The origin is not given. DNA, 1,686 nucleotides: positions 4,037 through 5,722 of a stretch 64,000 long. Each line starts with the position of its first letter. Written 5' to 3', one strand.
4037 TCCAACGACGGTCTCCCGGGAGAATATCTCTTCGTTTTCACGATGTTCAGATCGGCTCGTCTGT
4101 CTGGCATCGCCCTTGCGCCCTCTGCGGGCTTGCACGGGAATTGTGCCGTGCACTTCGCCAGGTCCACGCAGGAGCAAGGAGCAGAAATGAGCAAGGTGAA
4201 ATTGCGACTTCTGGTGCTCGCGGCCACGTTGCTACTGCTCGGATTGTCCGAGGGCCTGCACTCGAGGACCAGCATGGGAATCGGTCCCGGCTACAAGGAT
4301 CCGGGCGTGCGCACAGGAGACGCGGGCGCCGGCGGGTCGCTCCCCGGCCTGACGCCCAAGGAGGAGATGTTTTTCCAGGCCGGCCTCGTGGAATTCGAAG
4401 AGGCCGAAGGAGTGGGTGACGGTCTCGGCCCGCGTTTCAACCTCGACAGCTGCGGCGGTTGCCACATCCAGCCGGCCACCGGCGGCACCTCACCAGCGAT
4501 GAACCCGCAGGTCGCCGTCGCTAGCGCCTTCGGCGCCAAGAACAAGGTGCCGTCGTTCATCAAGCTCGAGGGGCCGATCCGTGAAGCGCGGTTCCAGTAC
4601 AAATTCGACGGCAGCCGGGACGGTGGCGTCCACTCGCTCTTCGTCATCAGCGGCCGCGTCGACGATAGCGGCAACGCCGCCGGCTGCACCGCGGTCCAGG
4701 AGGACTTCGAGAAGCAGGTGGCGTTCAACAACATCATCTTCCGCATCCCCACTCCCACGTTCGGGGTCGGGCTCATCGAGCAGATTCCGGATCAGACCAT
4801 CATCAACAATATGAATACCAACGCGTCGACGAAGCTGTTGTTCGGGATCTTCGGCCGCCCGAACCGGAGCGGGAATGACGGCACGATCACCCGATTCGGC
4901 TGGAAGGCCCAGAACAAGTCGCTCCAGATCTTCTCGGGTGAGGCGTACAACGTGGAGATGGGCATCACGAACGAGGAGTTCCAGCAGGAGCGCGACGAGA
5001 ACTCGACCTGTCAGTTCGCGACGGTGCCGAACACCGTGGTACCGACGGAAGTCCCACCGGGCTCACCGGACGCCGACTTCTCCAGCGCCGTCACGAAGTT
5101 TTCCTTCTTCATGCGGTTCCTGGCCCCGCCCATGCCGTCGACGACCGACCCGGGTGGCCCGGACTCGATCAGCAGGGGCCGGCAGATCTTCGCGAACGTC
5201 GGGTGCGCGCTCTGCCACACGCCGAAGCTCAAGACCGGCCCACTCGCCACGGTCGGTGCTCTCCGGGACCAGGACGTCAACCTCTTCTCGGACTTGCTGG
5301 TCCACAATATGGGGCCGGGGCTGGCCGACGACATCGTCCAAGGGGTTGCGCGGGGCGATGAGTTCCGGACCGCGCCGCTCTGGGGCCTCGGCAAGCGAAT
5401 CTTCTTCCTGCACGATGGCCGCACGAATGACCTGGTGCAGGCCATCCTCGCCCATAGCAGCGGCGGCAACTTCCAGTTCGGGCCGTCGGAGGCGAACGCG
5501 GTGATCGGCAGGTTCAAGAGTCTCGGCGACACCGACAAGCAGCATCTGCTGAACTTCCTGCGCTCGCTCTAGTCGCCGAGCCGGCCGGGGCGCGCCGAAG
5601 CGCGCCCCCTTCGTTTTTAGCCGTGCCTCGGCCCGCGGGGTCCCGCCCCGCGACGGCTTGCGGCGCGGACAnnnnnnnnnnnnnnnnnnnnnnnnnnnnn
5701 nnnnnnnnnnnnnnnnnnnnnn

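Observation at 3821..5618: Divergent sigma54 activator / DUF1111 di-haem oxidoreductase pair with a textbook -24/-12 promoter and an upstream palindrome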

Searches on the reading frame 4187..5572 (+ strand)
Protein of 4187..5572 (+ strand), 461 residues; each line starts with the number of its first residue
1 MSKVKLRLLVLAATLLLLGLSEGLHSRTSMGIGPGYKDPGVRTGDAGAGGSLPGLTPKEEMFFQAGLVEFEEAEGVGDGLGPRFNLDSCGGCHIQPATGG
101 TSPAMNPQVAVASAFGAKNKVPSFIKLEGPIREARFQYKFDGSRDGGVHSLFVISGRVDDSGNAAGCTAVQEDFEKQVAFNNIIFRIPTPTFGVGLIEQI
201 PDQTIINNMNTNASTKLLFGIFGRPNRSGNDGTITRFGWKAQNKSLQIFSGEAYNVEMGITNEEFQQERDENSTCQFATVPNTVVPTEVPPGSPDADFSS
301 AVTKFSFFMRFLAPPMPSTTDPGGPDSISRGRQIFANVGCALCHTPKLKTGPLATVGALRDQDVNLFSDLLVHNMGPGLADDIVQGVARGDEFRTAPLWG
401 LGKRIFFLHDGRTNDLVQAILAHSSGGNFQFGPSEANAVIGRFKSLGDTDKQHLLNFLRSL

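Call 3: search_protein_families(library=pfam, proteins=[window:4187-5572:+])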
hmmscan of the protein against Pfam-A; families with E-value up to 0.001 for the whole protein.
window:4187-5572:+ (461 aa): 2 families
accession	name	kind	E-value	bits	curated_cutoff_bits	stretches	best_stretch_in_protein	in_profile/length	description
PF06537.16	DHOR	-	8.2e-34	117.3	22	1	152-461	183-499/499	Di-haem oxidoreductase, putative peroxidase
PF00034.26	Cytochrom_C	-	0.00069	21.3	21.3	0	329-356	2-33/90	Cytochrome c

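Call 11: find_homologous_proteins(query=window:4187-5569:+)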
Query window:4187-5569:+ (461 aa): 8000 proteins with E <= 0.001 among 8000 candidates; the best 120 are listed.
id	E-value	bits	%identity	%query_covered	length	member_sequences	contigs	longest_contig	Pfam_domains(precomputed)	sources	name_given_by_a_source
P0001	0.0e+0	1025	97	100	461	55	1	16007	PF06537.17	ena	-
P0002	2.2e-271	919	88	100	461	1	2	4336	PF06537.17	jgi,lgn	jgi:CxxC motif-containing protein (DUF1111 family)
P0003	4.9e-266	901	86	100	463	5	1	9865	PF06537.17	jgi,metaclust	metaclust:\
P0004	8.1e-264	894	86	100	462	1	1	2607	PF06537.17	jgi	jgi:CxxC motif-containing protein (DUF1111 family)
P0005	1.2e-259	880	85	100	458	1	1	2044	PF06537.17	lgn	-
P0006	1.2e-254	864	84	100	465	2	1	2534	PF06537.17,PF00034.27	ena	-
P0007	1.3e-237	807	81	100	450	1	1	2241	PF06537.17,PF00034.27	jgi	-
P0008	7.8e-197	673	69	92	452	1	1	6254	PF06537.17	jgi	jgi:CxxC motif-containing protein (DUF1111 family)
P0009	8.1e-197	673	69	98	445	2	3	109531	PF06537.17,PF00034.27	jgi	jgi:CxxC motif-containing protein (DUF1111 family)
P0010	1.6e-195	669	67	100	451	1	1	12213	PF06537.17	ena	-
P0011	3.8e-195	667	67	100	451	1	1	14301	PF06537.17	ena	-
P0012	1.1e-194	666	67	100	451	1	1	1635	PF06537.17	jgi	-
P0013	2.1e-194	665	67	100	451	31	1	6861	PF06537.17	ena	-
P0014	2.3e-194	665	67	100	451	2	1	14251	PF06537.17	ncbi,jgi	jgi:CxxC motif-containing protein (DUF1111 family)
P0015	1.6e-193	662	66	100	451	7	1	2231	PF06537.17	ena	-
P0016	1.9e-193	662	67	100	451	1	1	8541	PF06537.17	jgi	jgi:CxxC motif-containing protein (DUF1111 family)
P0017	3.0e-192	658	66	100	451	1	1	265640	PF06537.17,PF00034.27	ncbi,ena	-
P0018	5.6e-192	657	65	100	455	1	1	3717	PF06537.17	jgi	jgi:CxxC motif-containing protein (DUF1111 family)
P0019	1.6e-191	655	65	100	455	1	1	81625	PF06537.17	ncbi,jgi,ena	-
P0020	1.7e-191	655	70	88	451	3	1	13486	PF06537.17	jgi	jgi:CxxC motif-containing protein (DUF1111 family)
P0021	2.9e-191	655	69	88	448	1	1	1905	PF06537.17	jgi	jgi:CxxC motif-containing protein (DUF1111 family)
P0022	4.0e-191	654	65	100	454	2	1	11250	PF06537.17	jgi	jgi:CxxC motif-containing protein (DUF1111 family)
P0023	4.2e-191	654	66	100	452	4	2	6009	PF06537.17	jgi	jgi:CxxC motif-containing protein (DUF1111 family)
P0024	7.6e-191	653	69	88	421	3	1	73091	PF06537.17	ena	-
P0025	9.7e-191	653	66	100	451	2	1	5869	PF06537.17,PF00034.27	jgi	jgi:CxxC motif-containing protein (DUF1111 family)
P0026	1.0e-190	653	65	100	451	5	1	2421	PF06537.17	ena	-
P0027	1.2e-190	653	68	92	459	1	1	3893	PF06537.17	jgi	jgi:CxxC motif-containing protein (DUF1111 family)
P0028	1.4e-190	652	68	92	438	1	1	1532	PF06537.17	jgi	jgi:CxxC motif-containing protein (DUF1111 family)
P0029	2.2e-190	652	67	97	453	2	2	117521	PF06537.17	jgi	jgi:CxxC motif-containing protein (DUF1111 family)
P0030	2.3e-190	652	66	100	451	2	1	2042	PF06537.17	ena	-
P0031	3.0e-190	651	69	88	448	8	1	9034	PF06537.17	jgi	jgi:CxxC motif-containing protein (DUF1111 family)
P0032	3.0e-190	651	68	92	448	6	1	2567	PF06537.17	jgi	jgi:CxxC motif-containing protein (DUF1111 family)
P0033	7.8e-190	650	68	92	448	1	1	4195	PF06537.17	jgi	jgi:CxxC motif-containing protein (DUF1111 family)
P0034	1.5e-189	649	68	92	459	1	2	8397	PF06537.17,PF00034.27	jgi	jgi:CxxC motif-containing protein (DUF1111 family)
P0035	1.6e-189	649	65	100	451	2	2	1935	PF06537.17,PF00034.27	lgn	-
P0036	1.9e-189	649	68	92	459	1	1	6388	PF06537.17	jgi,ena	-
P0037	1.9e-189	649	68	92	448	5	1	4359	PF06537.17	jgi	jgi:CxxC motif-containing protein (DUF1111 family)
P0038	2.0e-189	648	68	92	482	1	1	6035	PF06537.17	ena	-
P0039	2.1e-189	648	67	92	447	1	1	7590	PF06537.17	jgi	jgi:CxxC motif-containing protein (DUF1111 family)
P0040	2.4e-189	648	67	92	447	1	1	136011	PF06537.17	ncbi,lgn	-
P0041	2.4e-189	648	69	92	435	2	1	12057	PF06537.17,PF00034.27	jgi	jgi:CxxC motif-containing protein (DUF1111 family)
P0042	3.8e-189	648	69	92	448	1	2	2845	PF06537.17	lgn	-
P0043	5.0e-189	647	67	92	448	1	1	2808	PF06537.17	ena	-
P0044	1.6e-188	646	68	92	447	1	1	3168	PF06537.17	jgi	jgi:CxxC motif-containing protein (DUF1111 family)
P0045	2.0e-188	645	67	92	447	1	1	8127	PF06537.17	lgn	-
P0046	2.3e-188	645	64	100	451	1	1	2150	PF06537.17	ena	-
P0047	4.0e-188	644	68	92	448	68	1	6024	PF06537.17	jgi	jgi:CxxC motif-containing protein (DUF1111 family)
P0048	5.4e-188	644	68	92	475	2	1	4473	PF06537.17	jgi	jgi:CxxC motif-containing protein (DUF1111 family)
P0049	5.7e-188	644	65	99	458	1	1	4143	PF06537.17,PF00034.27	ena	-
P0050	7.3e-188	643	68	92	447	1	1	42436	PF06537.17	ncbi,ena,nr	ncbi:MAG TPA: di-heme oxidoredictase family protein [Steroidobacteraceae bacterium]|nr:di-heme oxido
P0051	7.9e-188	643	67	92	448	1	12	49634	PF06537.17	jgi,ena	-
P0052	1.0e-187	643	68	92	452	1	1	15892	PF06537.17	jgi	jgi:CxxC motif-containing protein (DUF1111 family)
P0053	1.4e-187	642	67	92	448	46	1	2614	PF06537.17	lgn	-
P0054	3.9e-187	641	67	92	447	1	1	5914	PF06537.17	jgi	jgi:CxxC motif-containing protein (DUF1111 family)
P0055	3.9e-187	641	67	92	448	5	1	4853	PF06537.17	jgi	jgi:CxxC motif-containing protein (DUF1111 family)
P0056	9.0e-187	640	67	92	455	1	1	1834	PF06537.17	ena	-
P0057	9.2e-187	640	67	92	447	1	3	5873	PF06537.17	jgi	jgi:CxxC motif-containing protein (DUF1111 family)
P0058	2.9e-186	638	67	92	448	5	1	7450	PF06537.17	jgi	jgi:CxxC motif-containing protein (DUF1111 family)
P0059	3.2e-186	638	67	92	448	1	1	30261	PF06537.17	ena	-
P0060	3.3e-186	638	67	92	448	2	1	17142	PF06537.17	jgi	jgi:CxxC motif-containing protein (DUF1111 family)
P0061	3.7e-186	638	67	92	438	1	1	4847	PF06537.17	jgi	jgi:CxxC motif-containing protein (DUF1111 family)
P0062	5.1e-186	637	67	92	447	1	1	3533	PF06537.17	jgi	jgi:CxxC motif-containing protein (DUF1111 family)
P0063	9.7e-186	636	67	92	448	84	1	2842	PF06537.17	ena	-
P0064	1.4e-185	636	68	92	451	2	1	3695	PF06537.17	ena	-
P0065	5.0e-185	634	67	92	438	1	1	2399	PF06537.17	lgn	-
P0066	5.5e-185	634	64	99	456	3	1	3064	PF06537.17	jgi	jgi:CxxC motif-containing protein (DUF1111 family)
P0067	1.9e-184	632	67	92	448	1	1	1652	PF06537.17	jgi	jgi:CxxC motif-containing protein (DUF1111 family)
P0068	1.9e-184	632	67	92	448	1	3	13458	PF06537.17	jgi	jgi:CxxC motif-containing protein (DUF1111 family)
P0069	2.1e-184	632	69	92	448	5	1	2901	PF06537.17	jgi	jgi:CxxC motif-containing protein (DUF1111 family)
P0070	2.8e-184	632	67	88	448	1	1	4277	PF06537.17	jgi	jgi:CxxC motif-containing protein (DUF1111 family)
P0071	3.2e-184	631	64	100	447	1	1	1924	PF06537.17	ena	-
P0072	3.6e-184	631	64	100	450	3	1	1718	PF06537.17,PF00034.27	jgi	jgi:CxxC motif-containing protein (DUF1111 family)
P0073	5.0e-184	631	67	92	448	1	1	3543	PF06537.17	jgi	jgi:CxxC motif-containing protein (DUF1111 family)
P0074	5.6e-184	631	64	100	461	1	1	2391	PF06537.17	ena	-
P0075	5.7e-184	631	64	100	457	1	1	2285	PF06537.17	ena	-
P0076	8.4e-184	630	63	100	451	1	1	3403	PF06537.17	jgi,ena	-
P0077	1.0e-183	630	67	92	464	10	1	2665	PF06537.17,PF00034.27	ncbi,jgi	-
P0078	1.2e-183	629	67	92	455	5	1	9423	PF06537.17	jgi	-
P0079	1.4e-183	629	67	92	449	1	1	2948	PF06537.17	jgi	-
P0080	2.9e-183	628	67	88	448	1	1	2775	PF06537.17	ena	-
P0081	3.5e-183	628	66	93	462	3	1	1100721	PF06537.17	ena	-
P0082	3.8e-183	628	63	100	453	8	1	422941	PF06537.17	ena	-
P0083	4.6e-183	628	69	92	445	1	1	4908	PF06537.17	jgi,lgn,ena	-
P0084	4.9e-183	627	67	92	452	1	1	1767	PF06537.17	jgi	jgi:CxxC motif-containing protein (DUF1111 family)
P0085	5.3e-183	627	68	94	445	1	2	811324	PF06537.17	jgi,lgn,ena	-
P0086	5.7e-183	627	66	89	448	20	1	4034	PF06537.17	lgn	-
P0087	7.3e-183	627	65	99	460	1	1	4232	PF06537.17,PF00034.27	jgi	-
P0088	8.8e-183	627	67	92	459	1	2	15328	PF06537.17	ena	-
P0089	9.4e-183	627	66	93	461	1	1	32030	PF06537.17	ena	-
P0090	1.6e-182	626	67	92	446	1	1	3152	PF06537.17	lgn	-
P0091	1.8e-182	626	66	93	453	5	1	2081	PF06537.17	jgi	-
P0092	2.0e-182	625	63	99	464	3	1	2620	PF06537.17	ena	-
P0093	2.1e-182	625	62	100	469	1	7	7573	PF06537.17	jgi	jgi:CxxC motif-containing protein (DUF1111 family)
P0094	3.5e-182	625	66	92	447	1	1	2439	PF06537.17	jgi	jgi:CxxC motif-containing protein (DUF1111 family)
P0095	4.5e-182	624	66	93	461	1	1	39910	PF06537.17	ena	-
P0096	5.2e-182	624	63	100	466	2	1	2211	PF06537.17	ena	-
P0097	5.4e-182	624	63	100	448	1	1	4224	PF06537.17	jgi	jgi:CxxC motif-containing protein (DUF1111 family)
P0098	6.5e-182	624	64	99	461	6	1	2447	PF06537.17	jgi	jgi:CxxC motif-containing protein (DUF1111 family)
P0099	8.3e-182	623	61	99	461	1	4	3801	PF06537.17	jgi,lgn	jgi:CxxC motif-containing protein (DUF1111 family)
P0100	8.3e-182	623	65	88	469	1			PF06537.17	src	-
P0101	9.0e-182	623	68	92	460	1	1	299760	PF06537.17,PF00034.27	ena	-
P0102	1.2e-181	623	68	92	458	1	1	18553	PF06537.17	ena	-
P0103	1.3e-181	623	64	98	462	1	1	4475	PF06537.17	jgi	jgi:CxxC motif-containing protein (DUF1111 family)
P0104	1.4e-181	623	62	99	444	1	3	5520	PF06537.17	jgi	jgi:CxxC motif-containing protein (DUF1111 family)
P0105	1.9e-181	622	64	97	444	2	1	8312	PF06537.17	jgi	jgi:CxxC motif-containing protein (DUF1111 family)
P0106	2.5e-181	622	68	92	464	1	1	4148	PF06537.17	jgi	jgi:CxxC motif-containing protein (DUF1111 family)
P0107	2.6e-181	622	67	92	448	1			PF06537.17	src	-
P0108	2.7e-181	622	65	98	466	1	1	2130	PF06537.17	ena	-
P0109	2.8e-181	622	66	92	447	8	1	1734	PF06537.17,PF00034.27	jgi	-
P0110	3.7e-181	621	68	92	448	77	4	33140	PF06537.17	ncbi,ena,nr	ncbi:MAG: hypothetical protein AUH09_04005 [Candidatus Rokubacteria bacterium 13_2_20CM_70_12]|nr:MA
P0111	4.9e-181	621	61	100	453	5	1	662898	PF06537.17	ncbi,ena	-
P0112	5.5e-181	621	66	92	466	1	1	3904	PF06537.17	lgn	-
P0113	6.5e-181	620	66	92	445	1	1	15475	PF06537.17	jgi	jgi:CxxC motif-containing protein (DUF1111 family)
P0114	7.0e-181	620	67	92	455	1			PF06537.17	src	-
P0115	7.1e-181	620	63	100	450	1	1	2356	PF06537.17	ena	-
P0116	9.5e-181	620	64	99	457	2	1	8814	PF06537.17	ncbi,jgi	-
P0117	1.1e-180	620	61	100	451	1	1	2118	PF06537.17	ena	-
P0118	1.2e-180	620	62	100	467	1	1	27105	PF06537.17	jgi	jgi:CxxC motif-containing protein (DUF1111 family)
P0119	1.2e-180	620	62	99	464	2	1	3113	PF06537.17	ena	-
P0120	1.3e-180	619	62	100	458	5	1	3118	PF06537.17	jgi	jgi:CxxC motif-containing protein (DUF1111 family)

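Call 13: find_encoding_contigs(protein=P0001, flank=6000, max_places=3)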
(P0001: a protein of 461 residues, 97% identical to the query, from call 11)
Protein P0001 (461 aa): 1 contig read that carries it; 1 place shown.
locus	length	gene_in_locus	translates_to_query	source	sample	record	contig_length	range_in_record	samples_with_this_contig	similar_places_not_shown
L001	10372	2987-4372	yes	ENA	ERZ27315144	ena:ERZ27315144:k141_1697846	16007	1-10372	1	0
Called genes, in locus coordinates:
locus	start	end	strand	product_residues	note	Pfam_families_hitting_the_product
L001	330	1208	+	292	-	-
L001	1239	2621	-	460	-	PF00072:Response_reg, PF00158:Sigma54_activat, PF14532:Sigma54_activ_2, PF07728:AAA_5 (weak), PF25601:AAA_lid_14, PF02954:HTH_8 (weak)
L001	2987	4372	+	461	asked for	PF06537:DHOR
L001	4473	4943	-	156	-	PF00903:Glyoxalase, PF18029:Glyoxalase_6 (weak), PF22677:Ble-like_N (weak)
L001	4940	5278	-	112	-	PF09585:Lin0512_fam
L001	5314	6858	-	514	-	PF02310:B12-binding, PF04055:Radical_SAM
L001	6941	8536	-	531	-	PF16655:PhoD_N, PF09423:PhoD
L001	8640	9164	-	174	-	-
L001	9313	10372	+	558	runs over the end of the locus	PF02776:TPP_enzyme_N, PF00205:TPP_enzyme_M, PF02775:TPP_enzyme_C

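Call 14: find_related_loci(query=A1, collection=genome_contigs, flank=4000)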
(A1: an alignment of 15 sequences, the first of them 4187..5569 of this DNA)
Query A1 (461 aa) in genome_contigs; peptide patterns used: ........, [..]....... (x = any residue, [..] = any of these).
600 stretches matched a pattern (row limit reached: there are more); 574 encode a relative of the query (tblastn E <= 1e-3); the best 80 are kept; 80 distinct loci.
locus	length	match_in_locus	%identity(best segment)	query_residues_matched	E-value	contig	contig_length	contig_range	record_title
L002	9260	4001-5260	68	38-461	0e+0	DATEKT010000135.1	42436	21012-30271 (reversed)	MAG TPA_asm: Steroidobacteraceae bacterium isolate SMAG_U8897 k141_2241214, whole genome shotgun sequence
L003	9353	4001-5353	67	1-461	0e+0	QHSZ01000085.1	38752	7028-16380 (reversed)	MAG: Candidatus Rokuibacteriota bacterium isolate AR19 14_1009_16_40cm_scaffold_2284_curated, whole genome shotgun seque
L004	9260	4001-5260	67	38-461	0e+0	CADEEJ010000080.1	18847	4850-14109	MAG: uncultured Steroidobacter sp. isolate Steroidobacter sp. RBC007 genome assembly, contig: MAG007_80, whole genome sh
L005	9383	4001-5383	64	1-461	0e+0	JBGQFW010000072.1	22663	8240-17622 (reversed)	MAG: Candidatus Methylomirabilia bacterium isolate OBJ2_061818_090_42 k141_24554_length_22663_cov_15.2365, whole genome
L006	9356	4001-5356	62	1-461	0e+0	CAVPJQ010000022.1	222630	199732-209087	MAG: uncultured Gammaproteobacteria bacterium isolate MFD10007.bin.1.10 genome assembly, contig: contig_79975, whole gen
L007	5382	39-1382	62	1-461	0e+0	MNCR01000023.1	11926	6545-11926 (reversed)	MAG: Candidatus Rokubacteria bacterium 13_2_20CM_69_15_1 13_2_20cm_scaffold_1040, whole genome shotgun sequence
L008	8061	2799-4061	67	37-461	0e+0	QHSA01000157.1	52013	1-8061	MAG: Candidatus Rokuibacteriota bacterium isolate AR41 14_0929_12_30cm_scaffold_882_curated, whole genome shotgun sequen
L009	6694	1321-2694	62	1-461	0e+0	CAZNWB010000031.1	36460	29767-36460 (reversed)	MAG TPA_asm: uncultured bacterium isolate SRP119689_co1_259 genome assembly, contig: NODE_1393_length_36460_cov_6.784398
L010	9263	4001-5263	66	37-461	0e+0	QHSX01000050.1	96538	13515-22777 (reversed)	MAG: Candidatus Rokuibacteriota bacterium isolate AR20 14_0929_02_40cm_scaffold_69_curated, whole genome shotgun sequenc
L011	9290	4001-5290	64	37-461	0e+0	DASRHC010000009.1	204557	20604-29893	MAG TPA_asm: Candidatus Methylomirabilota bacterium isolate SMAG_U10074 k141_2316440, whole genome shotgun sequence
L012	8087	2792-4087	62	35-461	3e-180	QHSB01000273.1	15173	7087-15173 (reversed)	MAG: Candidatus Rokuibacteriota bacterium isolate AR40 14_0903_16_30cm_scaffold_10528_curated, whole genome shotgun sequ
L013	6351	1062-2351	65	37-461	3e-179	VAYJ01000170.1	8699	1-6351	MAG: Actinobacteria bacterium isolate AC_55 14_1009_16_40cm_scaffold_76652, whole genome shotgun sequence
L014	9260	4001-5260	65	38-461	5e-179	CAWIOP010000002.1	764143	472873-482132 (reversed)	MAG: uncultured Gammaproteobacteria bacterium isolate MFD01561.bin.2.37 genome assembly, contig: contig_18815, whole gen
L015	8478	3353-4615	63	37-461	2e-178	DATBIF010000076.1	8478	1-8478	MAG TPA_asm: Steroidobacteraceae bacterium isolate SMAG_U3887 k141_2661720, whole genome shotgun sequence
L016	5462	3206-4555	59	1-461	0e+0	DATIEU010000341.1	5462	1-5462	MAG TPA_asm: Steroidobacteraceae bacterium isolate SMAG_U16377 k141_726832, whole genome shotgun sequence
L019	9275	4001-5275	63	18-461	1e-172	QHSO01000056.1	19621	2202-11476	MAG: Candidatus Rokuibacteriota bacterium isolate AR29 14_0919_02_20cm_scaffold_1504_curated, whole genome shotgun seque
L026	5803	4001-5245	64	37-461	7e-168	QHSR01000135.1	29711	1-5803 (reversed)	MAG: Candidatus Rokuibacteriota bacterium isolate AR26 14_1009_13_40cm_scaffold_5629_curated, whole genome shotgun seque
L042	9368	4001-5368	56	4-461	4e-159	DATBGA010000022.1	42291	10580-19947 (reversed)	MAG TPA_asm: Candidatus Methylomirabilota bacterium isolate SMAG_U3825 k141_3006232, whole genome shotgun sequence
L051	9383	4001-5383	57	4-461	1e-156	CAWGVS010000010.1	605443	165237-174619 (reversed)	MAG: uncultured Candidatus Rokubacteria bacterium isolate MFD02242.bin.2.73 genome assembly, contig: contig_751, whole g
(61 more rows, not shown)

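Call 19: find_related_loci(query=window:4187-5569:+, collection=metagenome_contigs, flank=3000)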
Query window:4187-5569:+ (461 aa) in metagenome_contigs; peptide patterns used: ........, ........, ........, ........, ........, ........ (x = any residue, [..] = any of these).
600 stretches matched a pattern (row limit reached: there are more); 597 encode a relative of the query (tblastn E <= 1e-3); the best 80 are kept; 80 distinct loci.
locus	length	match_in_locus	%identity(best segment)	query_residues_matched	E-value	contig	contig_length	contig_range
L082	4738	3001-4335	63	2-461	0e+0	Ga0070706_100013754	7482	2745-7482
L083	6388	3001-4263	67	37-461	0e+0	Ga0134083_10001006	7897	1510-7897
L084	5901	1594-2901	65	37-461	0e+0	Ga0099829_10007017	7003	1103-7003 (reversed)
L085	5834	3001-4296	62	35-461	0e+0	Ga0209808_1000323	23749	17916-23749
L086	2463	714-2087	61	4-461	0e+0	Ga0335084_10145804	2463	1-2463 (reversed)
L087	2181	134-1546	61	2-461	0e+0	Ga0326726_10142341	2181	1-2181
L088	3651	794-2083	64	37-461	0e+0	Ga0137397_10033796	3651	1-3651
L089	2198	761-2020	65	38-461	0e+0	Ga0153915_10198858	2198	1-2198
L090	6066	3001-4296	64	37-461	3e-180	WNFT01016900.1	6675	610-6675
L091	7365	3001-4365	60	9-461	2e-176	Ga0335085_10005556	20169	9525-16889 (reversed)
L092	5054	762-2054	61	37-461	2e-172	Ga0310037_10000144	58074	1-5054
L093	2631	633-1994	61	9-461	0e+0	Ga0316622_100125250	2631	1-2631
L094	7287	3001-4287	62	38-461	3e-171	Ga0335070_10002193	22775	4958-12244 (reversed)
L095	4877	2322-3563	63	55-461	1e-174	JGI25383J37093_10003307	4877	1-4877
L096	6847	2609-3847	63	38-461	1e-170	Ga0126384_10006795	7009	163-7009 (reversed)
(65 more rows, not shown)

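Call 20: find_encoding_contigs(protein=P0003, flank=5000, max_places=2)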
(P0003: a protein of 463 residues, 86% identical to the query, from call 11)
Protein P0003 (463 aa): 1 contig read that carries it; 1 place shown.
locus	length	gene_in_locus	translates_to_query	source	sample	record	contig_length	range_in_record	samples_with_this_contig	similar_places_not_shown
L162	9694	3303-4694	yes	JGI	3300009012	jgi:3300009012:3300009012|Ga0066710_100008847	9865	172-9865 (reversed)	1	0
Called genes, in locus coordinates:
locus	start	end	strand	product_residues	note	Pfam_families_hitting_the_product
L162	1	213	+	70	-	?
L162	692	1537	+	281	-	PF13699:eCIS_core (weak)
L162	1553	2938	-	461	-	PF00072:Response_reg, PF00158:Sigma54_activat, PF14532:Sigma54_activ_2, PF07728:AAA_5 (weak), PF25601:AAA_lid_14, PF02954:HTH_8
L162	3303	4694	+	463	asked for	PF06537:DHOR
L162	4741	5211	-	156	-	PF00903:Glyoxalase, PF18029:Glyoxalase_6 (weak), PF22677:Ble-like_N (faint)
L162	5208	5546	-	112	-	PF09585:Lin0512_fam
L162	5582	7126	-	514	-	PF02310:B12-binding, PF04055:Radical_SAM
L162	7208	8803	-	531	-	PF16655:PhoD_N, PF09423:PhoD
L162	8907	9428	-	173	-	-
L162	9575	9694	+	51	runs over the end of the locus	PF02776:TPP_enzyme_N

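Call 21: find_encoding_contigs(protein=P0002, flank=5000, max_places=2)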
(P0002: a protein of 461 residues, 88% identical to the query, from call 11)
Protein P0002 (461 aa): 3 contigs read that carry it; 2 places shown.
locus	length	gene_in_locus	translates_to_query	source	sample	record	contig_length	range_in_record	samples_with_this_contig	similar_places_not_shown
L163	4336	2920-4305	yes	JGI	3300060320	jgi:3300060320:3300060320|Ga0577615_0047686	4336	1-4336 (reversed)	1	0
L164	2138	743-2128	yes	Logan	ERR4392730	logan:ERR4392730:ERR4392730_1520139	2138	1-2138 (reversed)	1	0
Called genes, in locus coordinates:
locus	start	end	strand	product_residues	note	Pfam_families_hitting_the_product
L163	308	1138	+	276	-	PF13485:Peptidase_MA_2 (faint)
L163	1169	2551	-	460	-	PF00072:Response_reg, PF00158:Sigma54_activat, PF14532:Sigma54_activ_2, PF07728:AAA_5 (weak), PF25601:AAA_lid_14, PF02954:HTH_8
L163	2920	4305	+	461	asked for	PF06537:DHOR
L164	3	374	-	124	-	?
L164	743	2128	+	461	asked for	PF06537:DHOR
